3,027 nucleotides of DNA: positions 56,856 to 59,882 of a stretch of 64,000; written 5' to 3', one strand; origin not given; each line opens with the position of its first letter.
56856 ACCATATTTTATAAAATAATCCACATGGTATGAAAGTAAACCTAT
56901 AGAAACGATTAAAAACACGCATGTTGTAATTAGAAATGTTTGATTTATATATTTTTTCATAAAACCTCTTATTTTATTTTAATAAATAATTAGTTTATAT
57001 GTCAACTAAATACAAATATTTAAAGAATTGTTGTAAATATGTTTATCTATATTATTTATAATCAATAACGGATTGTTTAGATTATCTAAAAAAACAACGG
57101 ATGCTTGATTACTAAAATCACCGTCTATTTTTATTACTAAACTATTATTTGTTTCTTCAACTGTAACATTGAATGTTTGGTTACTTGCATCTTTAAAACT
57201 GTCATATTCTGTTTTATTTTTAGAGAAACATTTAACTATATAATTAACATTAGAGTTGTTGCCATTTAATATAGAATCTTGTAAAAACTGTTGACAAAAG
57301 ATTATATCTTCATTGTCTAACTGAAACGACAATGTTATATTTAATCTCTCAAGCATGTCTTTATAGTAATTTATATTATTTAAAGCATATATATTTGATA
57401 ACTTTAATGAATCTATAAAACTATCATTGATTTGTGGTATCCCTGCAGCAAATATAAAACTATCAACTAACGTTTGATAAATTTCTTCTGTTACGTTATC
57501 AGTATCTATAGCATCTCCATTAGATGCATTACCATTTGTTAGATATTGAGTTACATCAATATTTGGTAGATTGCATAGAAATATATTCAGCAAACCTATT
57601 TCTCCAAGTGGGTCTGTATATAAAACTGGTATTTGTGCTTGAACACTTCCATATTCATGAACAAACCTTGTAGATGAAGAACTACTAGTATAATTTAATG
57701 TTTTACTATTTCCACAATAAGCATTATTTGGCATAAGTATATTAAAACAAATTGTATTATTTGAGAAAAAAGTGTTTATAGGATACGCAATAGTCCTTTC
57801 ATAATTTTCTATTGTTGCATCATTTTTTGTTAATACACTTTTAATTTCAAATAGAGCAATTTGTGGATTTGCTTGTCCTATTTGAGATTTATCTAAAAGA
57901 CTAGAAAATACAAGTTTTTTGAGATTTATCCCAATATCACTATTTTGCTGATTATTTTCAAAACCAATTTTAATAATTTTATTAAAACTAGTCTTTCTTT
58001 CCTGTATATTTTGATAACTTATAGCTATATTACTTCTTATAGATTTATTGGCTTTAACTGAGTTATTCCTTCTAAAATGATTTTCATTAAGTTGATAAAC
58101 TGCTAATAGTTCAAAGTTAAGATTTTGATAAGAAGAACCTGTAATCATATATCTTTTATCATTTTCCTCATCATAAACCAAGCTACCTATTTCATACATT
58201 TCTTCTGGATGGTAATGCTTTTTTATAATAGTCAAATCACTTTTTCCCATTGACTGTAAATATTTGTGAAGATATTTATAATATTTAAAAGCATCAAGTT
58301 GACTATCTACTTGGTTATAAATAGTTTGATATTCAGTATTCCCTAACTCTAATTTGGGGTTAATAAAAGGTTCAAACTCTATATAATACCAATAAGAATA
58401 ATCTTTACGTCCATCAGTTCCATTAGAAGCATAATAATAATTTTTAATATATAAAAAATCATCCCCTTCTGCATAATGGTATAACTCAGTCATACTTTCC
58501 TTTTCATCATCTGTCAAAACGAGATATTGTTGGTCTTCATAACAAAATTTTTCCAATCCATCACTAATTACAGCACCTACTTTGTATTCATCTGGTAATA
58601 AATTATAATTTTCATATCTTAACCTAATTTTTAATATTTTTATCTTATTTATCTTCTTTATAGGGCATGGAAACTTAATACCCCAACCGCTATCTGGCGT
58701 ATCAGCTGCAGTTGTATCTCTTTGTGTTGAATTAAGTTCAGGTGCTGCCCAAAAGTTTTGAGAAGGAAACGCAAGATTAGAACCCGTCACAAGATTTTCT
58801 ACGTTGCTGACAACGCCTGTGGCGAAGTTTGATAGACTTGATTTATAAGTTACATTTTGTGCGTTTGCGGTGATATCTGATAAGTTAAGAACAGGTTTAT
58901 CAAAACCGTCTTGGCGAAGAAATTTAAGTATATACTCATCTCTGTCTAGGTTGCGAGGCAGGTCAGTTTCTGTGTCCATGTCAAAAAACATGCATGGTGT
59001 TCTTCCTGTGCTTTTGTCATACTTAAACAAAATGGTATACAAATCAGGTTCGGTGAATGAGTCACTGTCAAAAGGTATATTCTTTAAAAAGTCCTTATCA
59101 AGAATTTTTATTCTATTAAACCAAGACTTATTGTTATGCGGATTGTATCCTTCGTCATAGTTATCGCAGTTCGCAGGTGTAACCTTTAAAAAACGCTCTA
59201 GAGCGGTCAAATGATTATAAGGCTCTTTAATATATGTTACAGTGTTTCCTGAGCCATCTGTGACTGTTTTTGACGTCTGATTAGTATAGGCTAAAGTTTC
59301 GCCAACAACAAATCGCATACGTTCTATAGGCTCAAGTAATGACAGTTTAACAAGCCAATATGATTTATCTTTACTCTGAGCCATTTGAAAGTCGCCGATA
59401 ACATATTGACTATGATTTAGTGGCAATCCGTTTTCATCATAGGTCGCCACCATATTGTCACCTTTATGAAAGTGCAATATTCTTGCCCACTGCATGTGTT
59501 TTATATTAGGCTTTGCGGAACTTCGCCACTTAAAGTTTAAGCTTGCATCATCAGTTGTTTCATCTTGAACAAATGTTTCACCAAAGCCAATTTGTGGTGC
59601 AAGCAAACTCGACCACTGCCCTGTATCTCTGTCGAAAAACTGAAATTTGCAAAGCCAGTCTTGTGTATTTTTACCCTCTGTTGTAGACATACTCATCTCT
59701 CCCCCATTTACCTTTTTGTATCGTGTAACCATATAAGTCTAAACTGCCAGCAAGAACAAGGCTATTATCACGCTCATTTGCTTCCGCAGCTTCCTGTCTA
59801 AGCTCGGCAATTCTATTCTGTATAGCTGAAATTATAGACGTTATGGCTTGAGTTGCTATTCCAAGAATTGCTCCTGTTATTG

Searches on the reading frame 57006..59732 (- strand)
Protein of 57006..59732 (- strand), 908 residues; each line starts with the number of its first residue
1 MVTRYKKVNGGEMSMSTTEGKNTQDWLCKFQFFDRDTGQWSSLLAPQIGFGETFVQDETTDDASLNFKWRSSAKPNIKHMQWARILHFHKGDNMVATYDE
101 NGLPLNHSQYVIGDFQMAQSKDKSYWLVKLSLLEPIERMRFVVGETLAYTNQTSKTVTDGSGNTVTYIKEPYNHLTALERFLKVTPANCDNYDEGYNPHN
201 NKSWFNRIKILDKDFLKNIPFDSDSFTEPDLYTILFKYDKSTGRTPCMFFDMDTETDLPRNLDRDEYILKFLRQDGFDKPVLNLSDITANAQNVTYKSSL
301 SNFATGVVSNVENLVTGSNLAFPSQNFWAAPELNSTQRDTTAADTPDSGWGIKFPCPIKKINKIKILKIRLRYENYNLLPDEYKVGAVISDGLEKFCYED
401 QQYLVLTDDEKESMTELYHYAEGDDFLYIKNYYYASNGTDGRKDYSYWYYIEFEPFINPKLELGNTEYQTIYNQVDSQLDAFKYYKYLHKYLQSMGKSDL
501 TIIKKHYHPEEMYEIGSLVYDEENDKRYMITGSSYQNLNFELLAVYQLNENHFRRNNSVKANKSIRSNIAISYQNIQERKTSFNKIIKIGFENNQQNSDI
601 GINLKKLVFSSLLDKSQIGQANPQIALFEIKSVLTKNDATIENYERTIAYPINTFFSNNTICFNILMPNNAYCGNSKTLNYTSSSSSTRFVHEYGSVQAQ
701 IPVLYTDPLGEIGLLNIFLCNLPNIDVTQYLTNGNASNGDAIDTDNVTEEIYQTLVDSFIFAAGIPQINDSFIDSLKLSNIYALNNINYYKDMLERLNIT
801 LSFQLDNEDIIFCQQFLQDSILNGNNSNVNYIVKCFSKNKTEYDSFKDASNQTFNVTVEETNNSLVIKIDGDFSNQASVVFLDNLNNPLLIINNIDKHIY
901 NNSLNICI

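Call 5: search_protein_families(library=pfam, proteins=[window:57006-59732:-], max_evalue=0.1)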
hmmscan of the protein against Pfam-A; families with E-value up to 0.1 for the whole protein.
window:57006-59732:- (908 aa): 2 families
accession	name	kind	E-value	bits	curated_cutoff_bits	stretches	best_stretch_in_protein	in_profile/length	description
PF16561.11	AMPK1_CBM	-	0.056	14.1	26.8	0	117-169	29-78/85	Glycogen recognition site of AMP-activated protein kinase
PF09104.16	BRCA-2_OB3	-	0.074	13.2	24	0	273-338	32-96/139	BRCA2, oligonucleotide/oligosaccharide-binding, domain 3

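Call 7: search_protein_families(library=phrogs, proteins=[window:57006-59732:-], max_evalue=0.01)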
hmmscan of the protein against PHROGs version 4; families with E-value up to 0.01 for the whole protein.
window:57006-59732:- (908 aa): 0 families

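Call 12: find_related_loci(query=window:57006-59696:-, collection=viral_contigs, flank=10000)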
Query window:57006-59696:- (896 aa) in viral_contigs; peptide patterns used: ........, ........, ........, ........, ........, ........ (x = any residue, [..] = any of these).
1 stretches matched a pattern, but none encodes a relative of the query by tblastn (E <= 1e-3).

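Call 14: search_dna_similar(query=window:57006-59696:-, collection=phages, mode=protein, max_rows=25, max_evalue=0.001)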
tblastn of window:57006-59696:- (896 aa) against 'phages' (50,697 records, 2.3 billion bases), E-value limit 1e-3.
No match.

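Call 16: find_homologous_proteins(query=window:57006-59690:-, max_evalue=0.001)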
Query window:57006-59690:- (894 aa): 40 proteins with E <= 0.001 among 6463 candidates.
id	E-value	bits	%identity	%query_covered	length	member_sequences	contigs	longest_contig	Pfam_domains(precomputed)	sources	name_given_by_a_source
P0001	0.0e+0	2040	100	100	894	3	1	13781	-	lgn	-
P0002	0.0e+0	1700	82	100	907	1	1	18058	-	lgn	-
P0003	0.0e+0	1603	78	97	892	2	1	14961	-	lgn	-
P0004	0.0e+0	1570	77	98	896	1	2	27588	-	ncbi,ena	-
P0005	0.0e+0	1231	64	99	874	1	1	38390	-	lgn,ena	-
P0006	0.0e+0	1231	63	97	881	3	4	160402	-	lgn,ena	-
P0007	0.0e+0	1165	64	91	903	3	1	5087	-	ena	-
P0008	0.0e+0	1158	61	100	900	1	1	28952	-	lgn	-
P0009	0.0e+0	1127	60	99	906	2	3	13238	-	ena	-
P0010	0.0e+0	1054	59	99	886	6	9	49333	-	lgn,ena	-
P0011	0.0e+0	1020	53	99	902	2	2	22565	-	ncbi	-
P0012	5.6e-257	873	53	90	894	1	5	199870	-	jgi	-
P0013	2.9e-168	580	40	97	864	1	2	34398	-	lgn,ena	-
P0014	1.2e-160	554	38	89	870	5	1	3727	-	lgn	-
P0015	8.6e-160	552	39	89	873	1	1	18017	-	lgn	-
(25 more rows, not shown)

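Call 17: find_encoding_contigs(protein=P0002, flank=8000, max_places=2)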
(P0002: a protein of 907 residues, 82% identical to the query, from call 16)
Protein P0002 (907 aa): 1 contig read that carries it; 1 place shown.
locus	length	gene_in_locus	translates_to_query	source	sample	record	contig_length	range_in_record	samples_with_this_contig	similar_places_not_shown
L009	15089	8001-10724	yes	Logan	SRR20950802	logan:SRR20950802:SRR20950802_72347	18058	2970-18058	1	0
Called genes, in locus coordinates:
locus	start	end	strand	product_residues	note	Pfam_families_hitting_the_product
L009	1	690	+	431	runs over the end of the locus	PF03237:Terminase_6N, PF04466:Terminase_3, PF17288:Terminase_3C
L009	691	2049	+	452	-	PF05133:SPP1_portal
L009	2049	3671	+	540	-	PF06152:Phage_min_cap2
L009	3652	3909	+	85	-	-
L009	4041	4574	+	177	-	PF14265:DUF4355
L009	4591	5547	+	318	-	-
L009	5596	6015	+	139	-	-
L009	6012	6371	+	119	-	-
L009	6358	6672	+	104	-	-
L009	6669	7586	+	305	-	-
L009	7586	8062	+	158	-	-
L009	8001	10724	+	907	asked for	-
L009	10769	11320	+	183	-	-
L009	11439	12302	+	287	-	-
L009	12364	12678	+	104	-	PF14213:DUF4325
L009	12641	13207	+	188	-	PF01850:PIN (weak)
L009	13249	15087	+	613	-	?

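Call 18: find_encoding_contigs(protein=P0004, flank=8000, max_places=2)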
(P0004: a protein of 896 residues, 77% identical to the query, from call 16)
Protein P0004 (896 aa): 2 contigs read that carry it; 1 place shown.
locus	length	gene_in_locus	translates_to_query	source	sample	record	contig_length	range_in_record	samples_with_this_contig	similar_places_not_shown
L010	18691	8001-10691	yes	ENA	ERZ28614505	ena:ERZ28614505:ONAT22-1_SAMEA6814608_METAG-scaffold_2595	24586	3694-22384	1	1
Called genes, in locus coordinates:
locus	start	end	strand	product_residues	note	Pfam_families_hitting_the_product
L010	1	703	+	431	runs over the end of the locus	PF03237:Terminase_6N, PF04466:Terminase_3, PF17288:Terminase_3C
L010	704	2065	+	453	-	PF05133:SPP1_portal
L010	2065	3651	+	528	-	PF06152:Phage_min_cap2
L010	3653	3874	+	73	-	-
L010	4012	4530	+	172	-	PF14265:DUF4355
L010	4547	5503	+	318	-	-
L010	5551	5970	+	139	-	-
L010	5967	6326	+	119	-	-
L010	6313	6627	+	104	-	-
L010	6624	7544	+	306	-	-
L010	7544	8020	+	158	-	-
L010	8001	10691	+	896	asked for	-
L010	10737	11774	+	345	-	-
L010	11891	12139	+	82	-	-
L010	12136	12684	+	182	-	PF13975:gag-asp_proteas, PF02810:SEC-C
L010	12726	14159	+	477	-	-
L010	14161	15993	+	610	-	PF13306:LRR_5, PF13855:LRR_8 (faint), PF13306:LRR_5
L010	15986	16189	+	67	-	-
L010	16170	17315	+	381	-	-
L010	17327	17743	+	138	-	-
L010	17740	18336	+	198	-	-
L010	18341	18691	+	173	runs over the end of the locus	-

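Call 19: find_encoding_contigs(protein=P0006, flank=8000, max_places=2)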
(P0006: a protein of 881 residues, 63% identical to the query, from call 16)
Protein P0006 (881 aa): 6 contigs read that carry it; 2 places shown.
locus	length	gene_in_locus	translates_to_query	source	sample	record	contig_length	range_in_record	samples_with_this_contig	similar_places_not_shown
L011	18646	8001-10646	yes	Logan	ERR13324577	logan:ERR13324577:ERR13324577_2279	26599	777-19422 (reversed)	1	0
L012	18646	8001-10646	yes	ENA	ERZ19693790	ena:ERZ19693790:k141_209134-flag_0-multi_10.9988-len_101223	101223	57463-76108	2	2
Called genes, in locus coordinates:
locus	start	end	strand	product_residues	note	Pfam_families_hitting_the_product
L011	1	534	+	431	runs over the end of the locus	PF03237:Terminase_6N, PF04466:Terminase_3, PF17288:Terminase_3C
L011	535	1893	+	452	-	PF05133:SPP1_portal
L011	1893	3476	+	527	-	PF06152:Phage_min_cap2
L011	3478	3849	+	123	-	-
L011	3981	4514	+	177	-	PF14265:DUF4355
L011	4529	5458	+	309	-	-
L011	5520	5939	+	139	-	-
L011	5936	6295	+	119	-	-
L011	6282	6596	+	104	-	-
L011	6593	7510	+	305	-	-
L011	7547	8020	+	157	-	-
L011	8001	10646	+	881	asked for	-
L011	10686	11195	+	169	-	-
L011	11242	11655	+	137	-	-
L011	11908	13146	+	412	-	PF13304:AAA_21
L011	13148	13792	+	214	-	PF13707:RloB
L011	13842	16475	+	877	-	-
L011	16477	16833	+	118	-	-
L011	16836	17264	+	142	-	-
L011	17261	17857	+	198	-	-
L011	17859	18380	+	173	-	-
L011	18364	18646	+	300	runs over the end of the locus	-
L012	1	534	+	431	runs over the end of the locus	PF03237:Terminase_6N, PF04466:Terminase_3, PF17288:Terminase_3C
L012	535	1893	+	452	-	PF05133:SPP1_portal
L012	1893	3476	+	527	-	PF06152:Phage_min_cap2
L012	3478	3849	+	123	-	-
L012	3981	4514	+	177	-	PF14265:DUF4355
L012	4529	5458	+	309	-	-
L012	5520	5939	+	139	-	-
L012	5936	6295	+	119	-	-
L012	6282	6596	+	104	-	-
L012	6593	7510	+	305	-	-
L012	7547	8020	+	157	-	-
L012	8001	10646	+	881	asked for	-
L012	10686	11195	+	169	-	-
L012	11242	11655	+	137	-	-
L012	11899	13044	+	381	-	-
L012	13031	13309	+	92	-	-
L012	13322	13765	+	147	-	-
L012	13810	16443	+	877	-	-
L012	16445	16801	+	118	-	-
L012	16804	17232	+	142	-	-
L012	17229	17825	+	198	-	-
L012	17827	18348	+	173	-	-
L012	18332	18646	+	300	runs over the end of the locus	-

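Call 31: find_related_loci(query=A2, collection=genome_contigs, flank=10000)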
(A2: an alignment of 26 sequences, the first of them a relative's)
Query A2 (894 aa) in genome_contigs; peptide patterns used: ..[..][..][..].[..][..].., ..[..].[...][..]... (x = any residue, [..] = any of these).
45 stretches matched a pattern; 2 encode a relative of the query (tblastn E <= 1e-3); 2 distinct loci.
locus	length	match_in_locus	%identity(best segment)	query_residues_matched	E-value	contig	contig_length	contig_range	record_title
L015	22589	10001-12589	59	1-887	0e+0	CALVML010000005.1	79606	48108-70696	MAG: uncultured Clostridia bacterium isolate BRZ_ES__bin41 genome assembly, contig: BRZ_ES__NODE_530_length_79606_cov_7.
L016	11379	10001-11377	64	7-474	0e+0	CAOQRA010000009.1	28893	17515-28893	MAG TPA_asm: uncultured Eubacteriales bacterium isolate MGBC149797 genome assembly, contig: MGBC149797.9, whole genome s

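Call 32: find_related_loci(query=A2, collection=viral_contigs, flank=10000)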
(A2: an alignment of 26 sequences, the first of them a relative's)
Query A2 (894 aa) in viral_contigs; peptide patterns used: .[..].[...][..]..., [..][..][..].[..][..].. (x = any residue, [..] = any of these).
83 stretches matched a pattern; 4 encode a relative of the query (tblastn E <= 1e-3); 4 distinct loci.
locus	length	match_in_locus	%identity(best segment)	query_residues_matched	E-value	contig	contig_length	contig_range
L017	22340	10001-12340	53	10-809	0e+0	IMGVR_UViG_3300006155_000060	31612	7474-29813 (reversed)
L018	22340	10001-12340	53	10-809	0e+0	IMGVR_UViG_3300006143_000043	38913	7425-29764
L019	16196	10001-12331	38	15-808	1e-143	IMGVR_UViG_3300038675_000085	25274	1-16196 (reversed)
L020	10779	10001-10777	51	15-269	2e-74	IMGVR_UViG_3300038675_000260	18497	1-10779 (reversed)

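Call 35: search_protein_families(library=padloc, proteins=[L011:11908-13146:+, L011:13148-13792:+, L015:14489-15778:+, L015:15771-16388:+, L009:11439-12302:+, L009:12364-12678:+, L009:12641-13207:+, L010:11891-12139:+, L010:12136-12684:+, L012:11899-13044:+], max_evalue=0.001)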
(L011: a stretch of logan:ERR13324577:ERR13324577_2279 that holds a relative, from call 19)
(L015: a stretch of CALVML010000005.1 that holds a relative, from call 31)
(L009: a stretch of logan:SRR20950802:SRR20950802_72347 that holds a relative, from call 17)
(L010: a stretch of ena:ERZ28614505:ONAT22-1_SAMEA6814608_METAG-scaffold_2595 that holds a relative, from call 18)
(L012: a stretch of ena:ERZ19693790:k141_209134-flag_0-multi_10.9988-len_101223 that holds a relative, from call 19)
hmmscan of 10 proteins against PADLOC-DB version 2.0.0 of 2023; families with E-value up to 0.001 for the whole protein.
L011:11908-13146:+ (412 aa): 28 families (the best 25 are shown)
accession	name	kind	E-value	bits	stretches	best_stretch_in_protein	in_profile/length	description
PDLC02335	AbiLi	-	3.1e-78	261.1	1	1-407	49-291/326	AbiLi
PDLC02980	AriA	-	1.3e-32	112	1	44-341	2-299/304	-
PDLC04426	PDC-M12A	-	2.7e-14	51.3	1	1-362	1-340/369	-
PDLC04176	HEC-01A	-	6.2e-12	43.5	1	39-357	21-331/371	-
PDLC04182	HEC-01A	-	8.5e-12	42.7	1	4-368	6-372/406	-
PDLC03878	NsnB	-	2.3e-09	35.5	1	39-340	19-276/345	-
PDLC02914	ATPase-Toprim_I-B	-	5.1e-09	33.8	1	42-364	26-265/443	-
PDLC04135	mad3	-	1.6e-08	32.5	0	45-64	26-45/374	mads_3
PDLC04175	HEC-01A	-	1.6e-07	28.7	1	41-327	25-297/363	-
PDLC04180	HEC-01A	-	3.7e-07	27.6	1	46-362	27-338/382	-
PDLC04149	HEC-04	-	4.1e-07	26.9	0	296-389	229-318/494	-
PDLC04177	HEC-01A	-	2.2e-06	25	0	40-340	25-335/393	-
PDLC04178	HEC-01A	-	2.9e-06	24.6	0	245-356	233-342/399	-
PDLC04391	PDC-M07A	-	3.6e-06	24.2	1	279-375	285-381/412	-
PDLC04570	PDC-M31A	-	5.8e-06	23.7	1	297-401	288-393/395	-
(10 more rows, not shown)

L011:13148-13792:+ (214 aa): 1 family
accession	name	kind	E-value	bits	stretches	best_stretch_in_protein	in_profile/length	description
PDLC02337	AbiLii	-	8.2e-24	83.1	1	17-212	28-90/170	AbiLii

L015:14489-15778:+ (429 aa): 19 families
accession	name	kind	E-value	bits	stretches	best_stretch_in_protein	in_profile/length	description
PDLC02335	AbiLi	-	8.3e-89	295.8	1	6-425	43-289/326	AbiLi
PDLC02980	AriA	-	2e-29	101.5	1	57-370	3-303/304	-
PDLC04176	HEC-01A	-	7.6e-12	43.3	1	54-303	24-194/371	-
PDLC04392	PDC-M07A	-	2.3e-10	38.1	1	297-401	280-383/432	-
PDLC04179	HEC-01A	-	3e-10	37.8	2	323-411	359-440/459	-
PDLC04391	PDC-M07A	-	7.9e-09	33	1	322-400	302-380/412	-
PDLC04175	HEC-01A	-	1.5e-08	32.1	1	51-80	23-52/363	-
PDLC04178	HEC-01A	-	5e-08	30.4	1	53-78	28-53/399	-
PDLC04135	mad3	-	5.9e-08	30.6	1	261-371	226-328/374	mads_3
PDLC04182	HEC-01A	-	1.4e-07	28.9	0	44-79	23-57/406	-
PDLC04393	PDC-M07A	-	4.4e-07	27.2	0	321-400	305-384/435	-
PDLC03878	NsnB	-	5.7e-07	27.6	1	45-364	13-275/345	-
PDLC04389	PDC-M07A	-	1.2e-06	25.8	1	323-400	325-402/443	-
PDLC04180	HEC-01A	-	2e-06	25.3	0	299-384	251-335/382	-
PDLC04570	PDC-M31A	-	5.2e-06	23.9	0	322-421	288-393/395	-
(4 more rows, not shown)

L015:15771-16388:+ (205 aa): 1 family
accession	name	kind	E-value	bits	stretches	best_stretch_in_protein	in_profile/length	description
PDLC02337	AbiLii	-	2.2e-23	81.7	1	3-203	22-91/170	AbiLii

L009:11439-12302:+ (287 aa): 0 families

L009:12364-12678:+ (104 aa): 0 families

L009:12641-13207:+ (188 aa): 0 families

L010:11891-12139:+ (82 aa): 0 families

L010:12136-12684:+ (182 aa): 6 families
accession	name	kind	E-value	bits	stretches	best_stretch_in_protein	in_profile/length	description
PDLC04917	PDC-S12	-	1.6e-09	36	1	149-178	187-216/218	-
PDLC00872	E2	-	2.4e-08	31.8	1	142-180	150-188/216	E2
PDLC00871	E2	-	3.7e-08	31.3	1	142-181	153-191/241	E2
PDLC00833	E1-E2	-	4.3e-08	30.9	1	142-180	154-192/222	E1-E2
PDLC00865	E2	-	4.7e-08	30.7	1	140-181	151-191/219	E2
PDLC00870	E2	-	5.8e-05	21.2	1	146-180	158-191/223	E2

L012:11899-13044:+ (381 aa): 0 families

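Call 73: find_encoding_contigs(protein=P0003, flank=7000, max_places=2)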
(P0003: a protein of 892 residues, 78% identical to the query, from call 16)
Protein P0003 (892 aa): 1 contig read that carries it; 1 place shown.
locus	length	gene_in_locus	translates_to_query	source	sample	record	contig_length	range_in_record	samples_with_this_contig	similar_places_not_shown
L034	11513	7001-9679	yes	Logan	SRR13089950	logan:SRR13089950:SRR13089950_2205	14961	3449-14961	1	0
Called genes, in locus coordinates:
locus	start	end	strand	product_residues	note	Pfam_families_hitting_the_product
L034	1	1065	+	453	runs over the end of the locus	PF05133:SPP1_portal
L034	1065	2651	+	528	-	PF06152:Phage_min_cap2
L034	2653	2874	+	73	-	-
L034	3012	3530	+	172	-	PF14265:DUF4355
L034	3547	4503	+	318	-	-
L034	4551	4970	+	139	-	-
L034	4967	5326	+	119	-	-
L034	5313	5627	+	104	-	-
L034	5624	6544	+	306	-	-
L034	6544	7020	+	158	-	-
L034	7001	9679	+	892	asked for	-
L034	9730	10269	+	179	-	-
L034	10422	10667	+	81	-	-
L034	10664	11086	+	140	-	PF05534:HicB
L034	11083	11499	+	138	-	-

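Call 74: find_encoding_contigs(protein=P0005, flank=7000, max_places=2)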
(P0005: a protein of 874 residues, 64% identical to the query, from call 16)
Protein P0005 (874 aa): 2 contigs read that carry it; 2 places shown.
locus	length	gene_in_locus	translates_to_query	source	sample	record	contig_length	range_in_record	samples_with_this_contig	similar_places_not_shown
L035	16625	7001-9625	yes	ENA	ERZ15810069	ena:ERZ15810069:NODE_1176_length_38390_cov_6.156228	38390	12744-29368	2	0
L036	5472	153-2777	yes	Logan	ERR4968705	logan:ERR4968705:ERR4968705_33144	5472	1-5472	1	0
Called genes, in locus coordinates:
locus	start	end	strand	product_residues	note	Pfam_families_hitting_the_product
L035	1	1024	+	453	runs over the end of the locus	PF05133:SPP1_portal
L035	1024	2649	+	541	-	PF06152:Phage_min_cap2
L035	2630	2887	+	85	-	-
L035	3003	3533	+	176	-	PF14265:DUF4355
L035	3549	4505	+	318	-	-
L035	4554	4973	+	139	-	-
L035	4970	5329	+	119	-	-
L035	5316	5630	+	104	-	-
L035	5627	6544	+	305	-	-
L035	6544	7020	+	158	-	-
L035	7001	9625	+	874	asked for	-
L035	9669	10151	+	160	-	-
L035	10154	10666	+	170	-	-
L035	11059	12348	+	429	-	PF13304:AAA_21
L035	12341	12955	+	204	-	PF13707:RloB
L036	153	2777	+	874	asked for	-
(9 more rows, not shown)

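Call 75: find_encoding_contigs(protein=P0010, flank=7000, max_places=4)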
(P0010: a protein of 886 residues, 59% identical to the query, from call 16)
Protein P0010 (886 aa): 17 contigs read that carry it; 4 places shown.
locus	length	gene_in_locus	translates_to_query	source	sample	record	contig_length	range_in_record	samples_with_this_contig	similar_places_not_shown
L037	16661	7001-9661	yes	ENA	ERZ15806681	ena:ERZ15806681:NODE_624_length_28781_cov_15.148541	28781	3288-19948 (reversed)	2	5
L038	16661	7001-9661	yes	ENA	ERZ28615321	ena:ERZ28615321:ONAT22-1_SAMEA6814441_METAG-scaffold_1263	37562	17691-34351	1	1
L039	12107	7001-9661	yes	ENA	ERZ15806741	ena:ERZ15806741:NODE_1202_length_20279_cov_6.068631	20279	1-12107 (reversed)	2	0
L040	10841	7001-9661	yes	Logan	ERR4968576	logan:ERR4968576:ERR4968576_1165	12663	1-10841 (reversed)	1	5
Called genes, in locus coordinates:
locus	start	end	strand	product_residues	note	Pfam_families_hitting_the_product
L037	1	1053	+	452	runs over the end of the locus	PF05133:SPP1_portal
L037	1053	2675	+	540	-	PF06152:Phage_min_cap2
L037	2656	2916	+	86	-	-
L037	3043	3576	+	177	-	PF14265:DUF4355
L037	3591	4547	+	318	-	-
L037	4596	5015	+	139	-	-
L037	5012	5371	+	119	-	-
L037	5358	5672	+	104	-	-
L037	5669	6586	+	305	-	-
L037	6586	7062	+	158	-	-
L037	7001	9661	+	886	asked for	-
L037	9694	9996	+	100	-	-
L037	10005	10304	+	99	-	-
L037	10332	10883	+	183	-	-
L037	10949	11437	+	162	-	-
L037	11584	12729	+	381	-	-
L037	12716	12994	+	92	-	-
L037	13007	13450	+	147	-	-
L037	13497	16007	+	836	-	-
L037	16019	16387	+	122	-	-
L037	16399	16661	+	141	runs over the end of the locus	-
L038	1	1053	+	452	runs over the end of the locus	PF05133:SPP1_portal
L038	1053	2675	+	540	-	PF06152:Phage_min_cap2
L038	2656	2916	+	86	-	-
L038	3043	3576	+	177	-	PF14265:DUF4355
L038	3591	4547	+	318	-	-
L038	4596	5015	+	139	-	-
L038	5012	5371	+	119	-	-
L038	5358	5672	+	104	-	-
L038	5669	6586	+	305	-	-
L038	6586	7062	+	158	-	-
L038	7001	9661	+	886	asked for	-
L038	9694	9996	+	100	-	-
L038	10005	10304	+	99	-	-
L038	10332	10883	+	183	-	-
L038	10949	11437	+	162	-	-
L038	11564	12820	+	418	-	PF13304:AAA_21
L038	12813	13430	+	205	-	PF13707:RloB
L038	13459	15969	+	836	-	-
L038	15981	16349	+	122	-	-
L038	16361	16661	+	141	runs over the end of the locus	-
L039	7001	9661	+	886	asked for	-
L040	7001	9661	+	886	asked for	-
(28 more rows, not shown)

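Call 124: search_solved_structures(query=A2, max_evalue=0.01)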
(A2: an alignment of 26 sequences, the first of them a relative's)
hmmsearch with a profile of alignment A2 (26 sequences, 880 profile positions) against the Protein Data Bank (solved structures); distinct sequences matched with E-value up to 0.01: 0.
